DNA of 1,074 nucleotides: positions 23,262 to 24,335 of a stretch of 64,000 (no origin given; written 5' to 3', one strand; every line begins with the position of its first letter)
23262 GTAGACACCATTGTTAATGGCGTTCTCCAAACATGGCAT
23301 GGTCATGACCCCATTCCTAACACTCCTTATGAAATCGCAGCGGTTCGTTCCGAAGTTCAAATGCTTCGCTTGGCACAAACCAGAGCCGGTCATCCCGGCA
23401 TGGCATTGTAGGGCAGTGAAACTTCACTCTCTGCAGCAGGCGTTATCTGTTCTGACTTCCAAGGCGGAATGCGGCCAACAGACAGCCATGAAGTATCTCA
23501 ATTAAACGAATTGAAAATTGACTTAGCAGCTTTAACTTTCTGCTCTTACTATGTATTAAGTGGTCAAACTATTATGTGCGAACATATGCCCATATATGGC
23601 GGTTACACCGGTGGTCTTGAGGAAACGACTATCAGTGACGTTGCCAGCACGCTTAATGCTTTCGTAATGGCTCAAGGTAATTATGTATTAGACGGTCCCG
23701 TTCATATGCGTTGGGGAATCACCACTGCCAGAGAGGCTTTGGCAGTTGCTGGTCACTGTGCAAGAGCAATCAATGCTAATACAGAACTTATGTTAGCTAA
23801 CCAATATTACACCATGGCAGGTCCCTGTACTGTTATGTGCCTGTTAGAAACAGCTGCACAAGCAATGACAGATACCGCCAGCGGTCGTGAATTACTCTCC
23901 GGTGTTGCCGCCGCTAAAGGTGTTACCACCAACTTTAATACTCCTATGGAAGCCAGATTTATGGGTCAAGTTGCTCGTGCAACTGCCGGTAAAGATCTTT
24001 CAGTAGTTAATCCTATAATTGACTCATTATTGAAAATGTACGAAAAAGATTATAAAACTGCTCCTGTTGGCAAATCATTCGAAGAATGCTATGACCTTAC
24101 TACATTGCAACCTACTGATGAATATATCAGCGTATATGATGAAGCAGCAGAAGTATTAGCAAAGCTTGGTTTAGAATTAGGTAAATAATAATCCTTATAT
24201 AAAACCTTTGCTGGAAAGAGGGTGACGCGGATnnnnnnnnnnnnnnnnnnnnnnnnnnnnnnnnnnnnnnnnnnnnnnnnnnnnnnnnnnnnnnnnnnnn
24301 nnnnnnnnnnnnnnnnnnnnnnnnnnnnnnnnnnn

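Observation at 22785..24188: In-frame UAG at the pyrrolysine position of a bacterial mtmB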

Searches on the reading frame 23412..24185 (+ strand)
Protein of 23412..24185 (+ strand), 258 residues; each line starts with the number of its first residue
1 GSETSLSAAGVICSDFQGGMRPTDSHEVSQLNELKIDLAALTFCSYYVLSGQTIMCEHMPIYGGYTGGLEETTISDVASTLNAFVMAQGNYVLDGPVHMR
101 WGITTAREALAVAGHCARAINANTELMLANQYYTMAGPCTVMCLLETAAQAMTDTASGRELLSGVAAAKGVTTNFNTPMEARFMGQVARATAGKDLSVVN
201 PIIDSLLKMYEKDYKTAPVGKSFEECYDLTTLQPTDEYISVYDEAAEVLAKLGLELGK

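Call 7: search_protein_families(library=pfam, proteins=[window:23412-24185:+])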
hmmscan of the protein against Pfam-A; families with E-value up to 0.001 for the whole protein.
window:23412-24185:+ (258 aa): 1 family
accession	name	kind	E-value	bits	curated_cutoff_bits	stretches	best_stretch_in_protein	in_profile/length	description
PF05369.18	MtmB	-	2.7e-121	406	25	1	1-254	197-450/450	Monomethylamine methyltransferase MtmB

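Call 15: find_related_loci(query=window:23412-24185:+, collection=genome_contigs, flank=10000)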
Query window:23412-24185:+ (258 aa) in genome_contigs; peptide patterns used: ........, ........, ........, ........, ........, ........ (x = any residue, [..] = any of these).
83 stretches matched a pattern; 58 encode a relative of the query (tblastn E <= 1e-3); 56 distinct loci.
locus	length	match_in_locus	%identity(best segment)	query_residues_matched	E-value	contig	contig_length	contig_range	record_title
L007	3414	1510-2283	84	1-258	1e-154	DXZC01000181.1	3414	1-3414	MAG TPA_asm: Peptococcaceae bacterium isolate HRGM_Genome_4028 HRGM_Genome_4028_181, whole genome shotgun sequence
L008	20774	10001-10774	83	1-258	8e-148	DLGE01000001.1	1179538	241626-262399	MAG TPA_asm: Peptococcaceae bacterium UBA7702 UBA7702_contig_182, whole genome shotgun sequence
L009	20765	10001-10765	73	1-255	6e-127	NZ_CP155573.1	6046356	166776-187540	Sporomusa silvacetica DSM 10669 chromosome, complete genome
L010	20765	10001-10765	73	1-255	6e-127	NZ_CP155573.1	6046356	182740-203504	Sporomusa silvacetica DSM 10669 chromosome, complete genome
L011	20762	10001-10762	73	1-254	5e-126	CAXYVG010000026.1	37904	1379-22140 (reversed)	MAG: uncultured bacterium isolate ERR13598973_concoct_86 genome assembly, contig: ERZ24875783.140, whole genome shotgun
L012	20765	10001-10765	73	1-255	7e-126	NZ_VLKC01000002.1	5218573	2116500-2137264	Sporomusa sp. KB1 SalpaDRAFT_Scaffold1.2, whole genome shotgun sequence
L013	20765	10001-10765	73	1-255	7e-126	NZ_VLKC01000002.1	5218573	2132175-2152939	Sporomusa sp. KB1 SalpaDRAFT_Scaffold1.2, whole genome shotgun sequence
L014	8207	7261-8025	73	1-255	1e-124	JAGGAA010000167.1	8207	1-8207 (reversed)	MAG: Bacillota bacterium isolate CTSoil_078 scaffold_11472, whole genome shotgun sequence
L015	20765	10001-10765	75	1-255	1e-124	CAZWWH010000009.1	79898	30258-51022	MAG TPA_asm: uncultured Peptococcaceae bacterium isolate SRP222994_co1_322 genome assembly, contig: NODE_379_length_7989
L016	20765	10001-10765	72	1-255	3e-124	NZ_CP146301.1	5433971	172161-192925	Sporomusa ovata DSM 2662 chromosome, complete genome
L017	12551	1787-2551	71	1-255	9e-124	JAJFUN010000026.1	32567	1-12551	MAG: Pelosinus sp. isolate bin.460 k141_623728, whole genome shotgun sequence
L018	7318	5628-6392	70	1-255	1e-123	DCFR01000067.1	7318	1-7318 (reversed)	MAG TPA_asm: Megamonas sp. UBA1799 UBA1799_contig_129363, whole genome shotgun sequence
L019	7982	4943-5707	73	1-254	4e-123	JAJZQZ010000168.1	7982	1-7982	MAG: Actinomycetes bacterium isolate SKS1.bin6 NODE_15976_length_7982_cov_1.897518, whole genome shotgun sequence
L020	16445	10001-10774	70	1-258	2e-122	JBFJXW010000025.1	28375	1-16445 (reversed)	MAG: Desulfobulbus sp. isolate Mix_sand19.2022.05.G.7 k141_4665814_length_28375_cov_14.0970, whole genome shotgun sequen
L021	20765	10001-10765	70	1-255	2e-122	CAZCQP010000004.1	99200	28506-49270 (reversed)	MAG TPA_asm: uncultured Eubacteriales bacterium isolate SRP242652_co2_145 genome assembly, contig: NODE_276_length_99200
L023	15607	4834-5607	69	1-258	5e-121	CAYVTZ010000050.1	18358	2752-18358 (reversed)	MAG TPA_asm: uncultured Christensenellaceae bacterium isolate SRP242652_co4_132 genome assembly, contig: NODE_1573_lengt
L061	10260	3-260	59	169-254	3e-22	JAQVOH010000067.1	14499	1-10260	MAG: Desulfotomaculaceae bacterium isolate STF1_176 NODE_11646_length_14499_cov_4.663164_Sandtown_F1, whole genome shotg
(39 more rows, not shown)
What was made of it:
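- On MtmB (Pfam PF05369), Pyl-dependent monomethylamine:corrinoid methyltransferase: The genome-wide scan was already used (call 15).
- Tried and rejected: The single genome-collection scan had been spent on mtmB (call 15).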

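Call 21: find_homologous_proteins(query=L061:3387-4220:+, max_evalue=1e-30)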
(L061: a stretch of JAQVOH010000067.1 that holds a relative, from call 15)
Query L061:3387-4220:+ (278 aa): 4623 proteins with E <= 1e-30 among 5649 candidates; the best 120 are listed.
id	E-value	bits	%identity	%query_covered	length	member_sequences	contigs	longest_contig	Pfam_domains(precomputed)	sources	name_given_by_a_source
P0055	2.8e-182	622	100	100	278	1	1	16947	PF01409.26,PF00587.31,PF17759.7,PF00152.26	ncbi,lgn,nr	ncbi:MAG: pyrrolysine--tRNA(Pyl) ligase large subunit [Desulfotomaculaceae bacterium]|nr:pyrrolysine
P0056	5.6e-169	578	92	100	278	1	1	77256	PF01409.26,PF00587.31,PF17759.7,PF00152.26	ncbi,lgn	-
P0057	1.3e-158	544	87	100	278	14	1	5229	PF01409.26,PF00587.31,PF17759.7,PF00152.26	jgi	-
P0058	4.5e-158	543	86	100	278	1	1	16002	PF01409.26,PF00587.31,PF17759.7,PF00152.26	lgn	-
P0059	8.6e-156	535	85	100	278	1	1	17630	PF01409.26,PF00587.31,PF17759.7,PF00152.26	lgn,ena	-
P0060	4.3e-154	530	85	100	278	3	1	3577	PF01409.26,PF00587.31,PF17759.7,PF00152.26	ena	-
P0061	1.6e-146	505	79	100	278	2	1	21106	PF01409.26,PF00587.31,PF17759.7,PF00152.26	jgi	jgi:phenylalanyl-tRNA synthetase alpha chain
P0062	1.0e-144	499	78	100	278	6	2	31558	PF01409.26,PF00587.31,PF17759.7,PF00152.26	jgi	-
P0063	2.2e-144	498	78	100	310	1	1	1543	PF01409.26,PF00587.31,PF17759.7,PF00152.26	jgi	-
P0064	6.8e-143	493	78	99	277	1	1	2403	PF01409.26,PF17759.7,PF00152.26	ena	-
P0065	2.4e-142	491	78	100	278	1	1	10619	PF01409.26,PF17759.7,PF00152.26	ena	-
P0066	2.8e-141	488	79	100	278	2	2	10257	PF01409.26,PF00587.31,PF17759.7,PF00152.26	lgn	-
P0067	3.8e-141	487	78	99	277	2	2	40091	PF01409.26,PF17759.7,PF00152.26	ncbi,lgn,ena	-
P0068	4.7e-141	487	78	100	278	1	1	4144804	PF01409.26,PF00587.31,PF17759.7,PF00152.26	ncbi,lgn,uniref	ncbi:Aspartate--tRNA(Asp) ligase [Sporomusa carbonis]|uniref:pyrrolysine--tRNA(Pyl) ligase large sub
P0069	1.3e-140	485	78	99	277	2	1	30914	PF01409.26,PF17759.7,PF00152.26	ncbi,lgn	ncbi:MAG TPA: pyrrolysine--tRNA(Pyl) ligase large subunit [Negativicutes bacterium]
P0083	3.1e-130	451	73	100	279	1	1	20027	PF01409.26,PF17759.7,PF00152.26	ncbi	-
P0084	5.3e-129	447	72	100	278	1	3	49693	PF01409.26,PF00587.31,PF17759.7,PF00152.26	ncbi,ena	-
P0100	4.1e-119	415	67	100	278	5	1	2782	PF01409.26,PF17759.7,PF00152.26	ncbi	-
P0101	4.7e-119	415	69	100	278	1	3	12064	PF01409.26,PF00152.26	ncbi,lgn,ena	-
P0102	4.9e-119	415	68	100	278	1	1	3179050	PF01409.26,PF00587.31,PF17759.7,PF00152.26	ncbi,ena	-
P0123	1.5e-115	403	66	100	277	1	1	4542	PF01409.26,PF00587.31,PF00152.26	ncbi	-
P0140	3.3e-114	399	66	100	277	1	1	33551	PF01409.26,PF00587.31,PF00152.26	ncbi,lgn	-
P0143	5.1e-114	398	65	100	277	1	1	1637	PF01409.26,PF00587.31,PF00152.26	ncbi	-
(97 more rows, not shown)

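Call 51: find_homologous_proteins(query=L023:5919-6740:+, max_evalue=1e-40)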
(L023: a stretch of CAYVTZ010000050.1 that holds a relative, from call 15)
Query L023:5919-6740:+ (274 aa): 4585 proteins with E <= 1e-40 among 5013 candidates; the best 120 are listed.
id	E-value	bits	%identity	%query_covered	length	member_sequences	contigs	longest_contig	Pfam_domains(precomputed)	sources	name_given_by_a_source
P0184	8.8e-184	627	100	100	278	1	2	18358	PF01409.26,PF00587.31,PF17759.7,PF00152.26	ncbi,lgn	-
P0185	1.5e-130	452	72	100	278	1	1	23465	PF01409.26,PF00587.31,PF17759.7,PF00152.26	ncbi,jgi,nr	ncbi:MAG: hypothetical protein LBQ58_09850 [Synergistaceae bacterium]|jgi:phenylalanyl-tRNA syntheta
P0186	2.8e-126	438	70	100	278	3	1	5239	PF01409.26,PF17759.7,PF00152.26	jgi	-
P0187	1.3e-124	433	69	100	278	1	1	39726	PF01409.26,PF00152.26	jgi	jgi:phenylalanyl-tRNA synthetase alpha chain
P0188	2.3e-124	432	71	100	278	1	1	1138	PF01409.26,PF17759.7,PF00152.26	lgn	-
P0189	6.5e-124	430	69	100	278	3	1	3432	PF01409.26,PF00587.31,PF17759.7,PF00152.26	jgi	jgi:phenylalanyl-tRNA synthetase alpha chain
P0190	7.9e-124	430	69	100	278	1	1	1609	PF01409.26,PF17759.7,PF00152.26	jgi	jgi:phenylalanyl-tRNA synthetase alpha chain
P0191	2.1e-121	422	67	100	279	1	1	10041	PF01409.26,PF00587.31,PF17759.7,PF00152.26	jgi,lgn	jgi:phenylalanyl-tRNA synthetase alpha chain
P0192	1.7e-117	409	66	100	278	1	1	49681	PF01409.26,PF00152.26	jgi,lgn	jgi:phenylalanyl-tRNA synthetase alpha chain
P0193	8.1e-116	404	66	100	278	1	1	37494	PF01409.26,PF00587.31,PF00152.26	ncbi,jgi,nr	ncbi:MAG: hypothetical protein LBS75_09890 [Synergistaceae bacterium]|jgi:phenylalanyl-tRNA syntheta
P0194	2.4e-113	396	64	100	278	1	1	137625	PF01409.26,PF17759.7,PF00152.26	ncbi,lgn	-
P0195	8.1e-111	388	64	100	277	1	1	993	PF01409.26,PF17759.7,PF00152.26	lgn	-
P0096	2.8e-108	379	62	100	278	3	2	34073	PF01409.26,PF17759.7,PF00152.26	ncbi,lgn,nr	ncbi:MAG TPA: pyrrolysine--tRNA(Pyl) ligase large subunit [Desulfitobacteriaceae bacterium]|nr:pyrro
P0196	2.8e-107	376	61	100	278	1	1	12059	PF01409.26,PF17759.7,PF00152.26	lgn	-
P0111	3.3e-105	369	60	100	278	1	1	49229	PF01409.26,PF00587.31,PF17759.7,PF00152.26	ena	-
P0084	6.6e-104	365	62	100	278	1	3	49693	PF01409.26,PF00587.31,PF17759.7,PF00152.26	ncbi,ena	-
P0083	1.9e-100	354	59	100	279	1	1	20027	PF01409.26,PF17759.7,PF00152.26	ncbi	-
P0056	1.2e-99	351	58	100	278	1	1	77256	PF01409.26,PF00587.31,PF17759.7,PF00152.26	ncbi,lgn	-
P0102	1.5e-97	344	57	100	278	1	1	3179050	PF01409.26,PF00587.31,PF17759.7,PF00152.26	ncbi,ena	-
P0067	2.7e-96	340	56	100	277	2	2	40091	PF01409.26,PF17759.7,PF00152.26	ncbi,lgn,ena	-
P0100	3.0e-96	340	57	100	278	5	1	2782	PF01409.26,PF17759.7,PF00152.26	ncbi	-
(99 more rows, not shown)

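Call 52: list_cluster_members(proteins=[P0083, P0084, P0056, P0102, P0067, P0100, P0123, P0140, P0143, P0101])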
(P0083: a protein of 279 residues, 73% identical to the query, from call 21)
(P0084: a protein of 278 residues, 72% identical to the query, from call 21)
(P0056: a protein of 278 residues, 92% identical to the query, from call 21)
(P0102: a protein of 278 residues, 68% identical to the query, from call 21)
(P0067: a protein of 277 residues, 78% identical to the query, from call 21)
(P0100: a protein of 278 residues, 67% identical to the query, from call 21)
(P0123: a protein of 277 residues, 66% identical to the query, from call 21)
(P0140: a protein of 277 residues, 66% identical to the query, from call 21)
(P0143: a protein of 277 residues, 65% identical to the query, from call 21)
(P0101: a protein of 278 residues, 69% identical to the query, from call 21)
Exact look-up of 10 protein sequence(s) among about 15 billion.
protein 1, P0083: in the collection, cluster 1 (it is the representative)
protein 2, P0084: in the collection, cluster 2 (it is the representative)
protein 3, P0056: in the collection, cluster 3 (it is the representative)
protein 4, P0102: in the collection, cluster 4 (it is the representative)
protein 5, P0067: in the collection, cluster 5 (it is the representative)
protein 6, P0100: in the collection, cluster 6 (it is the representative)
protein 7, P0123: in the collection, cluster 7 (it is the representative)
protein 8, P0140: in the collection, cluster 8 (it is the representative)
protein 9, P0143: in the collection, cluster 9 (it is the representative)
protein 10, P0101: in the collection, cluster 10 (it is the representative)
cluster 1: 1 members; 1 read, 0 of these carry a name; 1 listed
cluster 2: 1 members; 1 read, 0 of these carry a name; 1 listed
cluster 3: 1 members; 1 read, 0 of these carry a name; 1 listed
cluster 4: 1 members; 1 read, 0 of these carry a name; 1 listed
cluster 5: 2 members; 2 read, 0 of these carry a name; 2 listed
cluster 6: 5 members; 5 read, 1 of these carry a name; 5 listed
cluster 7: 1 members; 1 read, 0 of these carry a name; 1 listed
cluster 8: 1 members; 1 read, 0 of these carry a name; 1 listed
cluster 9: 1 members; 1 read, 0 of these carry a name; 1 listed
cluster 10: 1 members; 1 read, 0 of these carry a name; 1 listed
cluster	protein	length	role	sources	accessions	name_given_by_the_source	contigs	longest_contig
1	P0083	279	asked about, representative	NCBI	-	-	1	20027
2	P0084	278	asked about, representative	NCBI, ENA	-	-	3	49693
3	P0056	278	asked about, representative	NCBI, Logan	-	-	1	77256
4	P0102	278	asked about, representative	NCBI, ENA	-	-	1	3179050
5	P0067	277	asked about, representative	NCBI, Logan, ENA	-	-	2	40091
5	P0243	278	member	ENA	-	-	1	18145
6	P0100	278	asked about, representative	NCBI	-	-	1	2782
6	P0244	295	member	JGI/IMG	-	phenylalanyl-tRNA synthetase alpha chain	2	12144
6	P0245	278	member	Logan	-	-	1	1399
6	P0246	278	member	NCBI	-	-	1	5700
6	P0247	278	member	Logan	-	-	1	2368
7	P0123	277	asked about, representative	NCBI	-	-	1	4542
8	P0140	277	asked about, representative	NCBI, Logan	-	-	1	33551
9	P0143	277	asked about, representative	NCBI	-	-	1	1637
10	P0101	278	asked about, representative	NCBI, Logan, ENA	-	-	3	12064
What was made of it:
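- Tried and rejected: A cluster look-up of ten unnamed NCBI-sourced PylSc entries gave no accessions or names (call 52).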
